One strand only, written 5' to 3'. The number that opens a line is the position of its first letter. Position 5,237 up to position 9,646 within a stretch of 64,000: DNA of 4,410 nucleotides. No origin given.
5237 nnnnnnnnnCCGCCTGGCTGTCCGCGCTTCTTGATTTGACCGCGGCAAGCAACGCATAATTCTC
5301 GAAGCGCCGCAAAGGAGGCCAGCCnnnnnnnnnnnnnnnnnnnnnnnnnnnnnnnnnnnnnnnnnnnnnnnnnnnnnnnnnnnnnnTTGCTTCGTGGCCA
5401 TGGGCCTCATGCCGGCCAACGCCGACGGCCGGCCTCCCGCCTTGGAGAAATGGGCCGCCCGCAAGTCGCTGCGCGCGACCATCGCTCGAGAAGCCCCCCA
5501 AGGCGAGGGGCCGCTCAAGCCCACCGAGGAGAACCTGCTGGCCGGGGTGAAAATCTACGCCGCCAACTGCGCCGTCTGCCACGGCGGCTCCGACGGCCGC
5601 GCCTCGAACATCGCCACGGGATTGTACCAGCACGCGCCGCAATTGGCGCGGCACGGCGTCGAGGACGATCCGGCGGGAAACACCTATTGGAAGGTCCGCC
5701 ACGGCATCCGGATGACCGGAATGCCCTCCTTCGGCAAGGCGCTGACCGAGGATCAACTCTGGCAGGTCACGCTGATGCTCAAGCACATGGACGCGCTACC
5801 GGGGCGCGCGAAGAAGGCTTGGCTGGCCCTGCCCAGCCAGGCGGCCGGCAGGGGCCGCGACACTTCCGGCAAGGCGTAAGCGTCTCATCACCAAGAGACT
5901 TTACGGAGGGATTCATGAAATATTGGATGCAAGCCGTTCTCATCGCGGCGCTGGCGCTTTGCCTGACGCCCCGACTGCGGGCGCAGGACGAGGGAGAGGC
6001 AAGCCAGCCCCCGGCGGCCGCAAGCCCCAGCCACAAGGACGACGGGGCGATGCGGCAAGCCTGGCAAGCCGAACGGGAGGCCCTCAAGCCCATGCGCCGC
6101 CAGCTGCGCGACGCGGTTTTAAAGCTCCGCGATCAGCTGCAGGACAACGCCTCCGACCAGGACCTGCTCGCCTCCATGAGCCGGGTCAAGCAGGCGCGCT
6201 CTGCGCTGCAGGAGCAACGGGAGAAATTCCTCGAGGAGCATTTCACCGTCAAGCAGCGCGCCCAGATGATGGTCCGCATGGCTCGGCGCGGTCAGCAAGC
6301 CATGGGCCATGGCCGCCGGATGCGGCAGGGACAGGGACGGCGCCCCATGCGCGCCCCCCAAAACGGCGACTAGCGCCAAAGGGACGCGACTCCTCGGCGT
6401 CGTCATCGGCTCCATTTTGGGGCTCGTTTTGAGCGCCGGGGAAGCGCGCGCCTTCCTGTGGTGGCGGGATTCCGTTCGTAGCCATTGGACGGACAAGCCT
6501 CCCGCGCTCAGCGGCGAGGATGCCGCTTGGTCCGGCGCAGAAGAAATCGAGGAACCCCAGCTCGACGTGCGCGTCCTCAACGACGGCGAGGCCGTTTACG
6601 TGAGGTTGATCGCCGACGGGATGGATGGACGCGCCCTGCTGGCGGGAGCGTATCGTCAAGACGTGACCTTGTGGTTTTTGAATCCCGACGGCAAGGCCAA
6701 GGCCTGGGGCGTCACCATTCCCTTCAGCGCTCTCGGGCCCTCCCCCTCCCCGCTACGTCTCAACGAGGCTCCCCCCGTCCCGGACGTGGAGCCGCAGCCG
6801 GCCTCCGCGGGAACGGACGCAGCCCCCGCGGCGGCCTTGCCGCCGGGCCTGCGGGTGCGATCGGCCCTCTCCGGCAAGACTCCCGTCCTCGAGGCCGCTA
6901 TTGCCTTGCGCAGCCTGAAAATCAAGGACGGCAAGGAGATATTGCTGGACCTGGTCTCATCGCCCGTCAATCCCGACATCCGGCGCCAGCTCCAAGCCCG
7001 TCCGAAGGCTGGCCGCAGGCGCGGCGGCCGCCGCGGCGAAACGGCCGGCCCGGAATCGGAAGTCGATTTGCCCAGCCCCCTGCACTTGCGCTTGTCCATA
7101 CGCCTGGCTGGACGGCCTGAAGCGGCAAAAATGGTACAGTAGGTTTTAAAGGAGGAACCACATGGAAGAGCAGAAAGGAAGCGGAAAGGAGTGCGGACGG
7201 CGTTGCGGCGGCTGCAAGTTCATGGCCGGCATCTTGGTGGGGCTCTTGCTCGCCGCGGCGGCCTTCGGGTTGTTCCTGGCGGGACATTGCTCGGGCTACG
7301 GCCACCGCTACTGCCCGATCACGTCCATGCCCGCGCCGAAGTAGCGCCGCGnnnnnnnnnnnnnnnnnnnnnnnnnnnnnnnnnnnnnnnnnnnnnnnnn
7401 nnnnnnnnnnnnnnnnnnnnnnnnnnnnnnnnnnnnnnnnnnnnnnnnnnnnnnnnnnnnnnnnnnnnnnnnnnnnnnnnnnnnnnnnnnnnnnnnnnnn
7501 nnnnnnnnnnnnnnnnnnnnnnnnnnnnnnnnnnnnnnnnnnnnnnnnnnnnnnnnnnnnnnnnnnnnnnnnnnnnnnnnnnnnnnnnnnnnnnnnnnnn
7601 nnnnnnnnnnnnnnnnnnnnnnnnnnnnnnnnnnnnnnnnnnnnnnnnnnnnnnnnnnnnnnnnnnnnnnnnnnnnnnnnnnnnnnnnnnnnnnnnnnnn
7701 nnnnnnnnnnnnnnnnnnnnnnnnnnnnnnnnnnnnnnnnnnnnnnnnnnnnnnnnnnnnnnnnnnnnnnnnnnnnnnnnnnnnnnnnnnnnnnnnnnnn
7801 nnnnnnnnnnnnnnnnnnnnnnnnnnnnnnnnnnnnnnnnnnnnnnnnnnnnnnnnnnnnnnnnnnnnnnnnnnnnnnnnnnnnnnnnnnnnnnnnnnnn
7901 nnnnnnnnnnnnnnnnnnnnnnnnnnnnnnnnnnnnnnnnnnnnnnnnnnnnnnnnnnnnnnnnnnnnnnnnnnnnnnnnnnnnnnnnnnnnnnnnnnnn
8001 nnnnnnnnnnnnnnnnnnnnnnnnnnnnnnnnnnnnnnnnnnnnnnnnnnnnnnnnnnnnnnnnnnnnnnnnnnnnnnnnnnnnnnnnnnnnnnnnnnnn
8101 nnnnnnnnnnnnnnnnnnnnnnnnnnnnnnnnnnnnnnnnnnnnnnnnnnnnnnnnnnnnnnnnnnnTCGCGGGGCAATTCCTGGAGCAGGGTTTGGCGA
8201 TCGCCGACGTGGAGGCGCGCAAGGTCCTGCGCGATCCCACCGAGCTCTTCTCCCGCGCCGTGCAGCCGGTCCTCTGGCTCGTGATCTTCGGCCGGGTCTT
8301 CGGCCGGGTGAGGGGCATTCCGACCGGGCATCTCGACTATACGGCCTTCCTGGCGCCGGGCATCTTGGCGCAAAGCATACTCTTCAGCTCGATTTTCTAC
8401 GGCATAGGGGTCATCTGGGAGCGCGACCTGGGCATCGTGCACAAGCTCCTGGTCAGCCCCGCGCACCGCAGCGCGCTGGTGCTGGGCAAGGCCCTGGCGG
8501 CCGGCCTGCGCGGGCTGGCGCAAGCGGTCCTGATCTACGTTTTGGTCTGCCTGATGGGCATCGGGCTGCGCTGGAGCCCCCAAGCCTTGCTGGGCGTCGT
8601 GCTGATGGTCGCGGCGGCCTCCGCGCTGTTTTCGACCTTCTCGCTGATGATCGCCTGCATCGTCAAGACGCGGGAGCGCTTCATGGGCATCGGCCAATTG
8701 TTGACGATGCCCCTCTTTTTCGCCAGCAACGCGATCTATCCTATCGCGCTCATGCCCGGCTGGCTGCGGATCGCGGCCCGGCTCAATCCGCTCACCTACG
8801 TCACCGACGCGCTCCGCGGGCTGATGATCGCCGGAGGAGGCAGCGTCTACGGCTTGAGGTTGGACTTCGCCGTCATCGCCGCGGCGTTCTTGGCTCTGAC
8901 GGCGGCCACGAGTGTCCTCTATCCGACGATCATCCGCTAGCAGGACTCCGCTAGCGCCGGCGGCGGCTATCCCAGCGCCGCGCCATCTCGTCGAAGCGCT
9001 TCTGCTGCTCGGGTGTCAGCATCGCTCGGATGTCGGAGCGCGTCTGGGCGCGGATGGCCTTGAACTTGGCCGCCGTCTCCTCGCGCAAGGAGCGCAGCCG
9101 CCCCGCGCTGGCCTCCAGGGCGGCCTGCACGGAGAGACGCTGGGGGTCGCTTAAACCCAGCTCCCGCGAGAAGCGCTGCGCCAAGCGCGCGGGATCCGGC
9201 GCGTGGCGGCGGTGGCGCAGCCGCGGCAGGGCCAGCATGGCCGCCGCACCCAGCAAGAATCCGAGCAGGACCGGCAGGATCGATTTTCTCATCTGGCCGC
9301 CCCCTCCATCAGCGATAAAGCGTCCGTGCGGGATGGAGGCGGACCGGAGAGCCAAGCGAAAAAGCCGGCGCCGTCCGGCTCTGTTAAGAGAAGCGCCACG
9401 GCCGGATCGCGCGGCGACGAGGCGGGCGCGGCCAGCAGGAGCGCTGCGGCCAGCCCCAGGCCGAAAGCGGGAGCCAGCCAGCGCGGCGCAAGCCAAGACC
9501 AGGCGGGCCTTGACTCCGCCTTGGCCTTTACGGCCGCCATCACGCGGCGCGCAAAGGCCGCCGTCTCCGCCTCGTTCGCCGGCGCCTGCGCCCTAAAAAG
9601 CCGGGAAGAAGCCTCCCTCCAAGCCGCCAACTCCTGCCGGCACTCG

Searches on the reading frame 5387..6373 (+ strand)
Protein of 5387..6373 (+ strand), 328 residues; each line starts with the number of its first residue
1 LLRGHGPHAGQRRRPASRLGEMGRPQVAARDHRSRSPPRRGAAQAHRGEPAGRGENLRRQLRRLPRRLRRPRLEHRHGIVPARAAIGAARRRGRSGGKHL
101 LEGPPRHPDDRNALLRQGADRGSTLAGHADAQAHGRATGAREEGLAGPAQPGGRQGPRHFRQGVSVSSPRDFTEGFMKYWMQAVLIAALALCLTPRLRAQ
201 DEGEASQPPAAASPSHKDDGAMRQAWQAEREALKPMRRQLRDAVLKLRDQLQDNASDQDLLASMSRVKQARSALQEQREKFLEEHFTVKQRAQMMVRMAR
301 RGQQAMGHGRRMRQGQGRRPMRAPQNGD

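Call 84: search_protein_families(library=pfam, proteins=[window:5387-6373:+], max_evalue=0.001)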
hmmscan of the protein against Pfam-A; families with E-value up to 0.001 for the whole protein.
window:5387-6373:+ (328 aa): 0 families

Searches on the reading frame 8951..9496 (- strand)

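Call 11: search_protein_families(library=pfam, proteins=[window:8951-9496:-], max_evalue=0.001)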
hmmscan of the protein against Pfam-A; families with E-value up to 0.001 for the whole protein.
window:8951-9496:- (181 aa): 2 families
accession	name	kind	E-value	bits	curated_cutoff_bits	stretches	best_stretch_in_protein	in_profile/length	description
PF13801.11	Metal_resist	-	0.00046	20.8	29.2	1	77-150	5-77/125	Heavy-metal resistance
PF07813.17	LTXXQ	-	0.00086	20.4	24.3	0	124-170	50-98/100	LTXXQ motif family protein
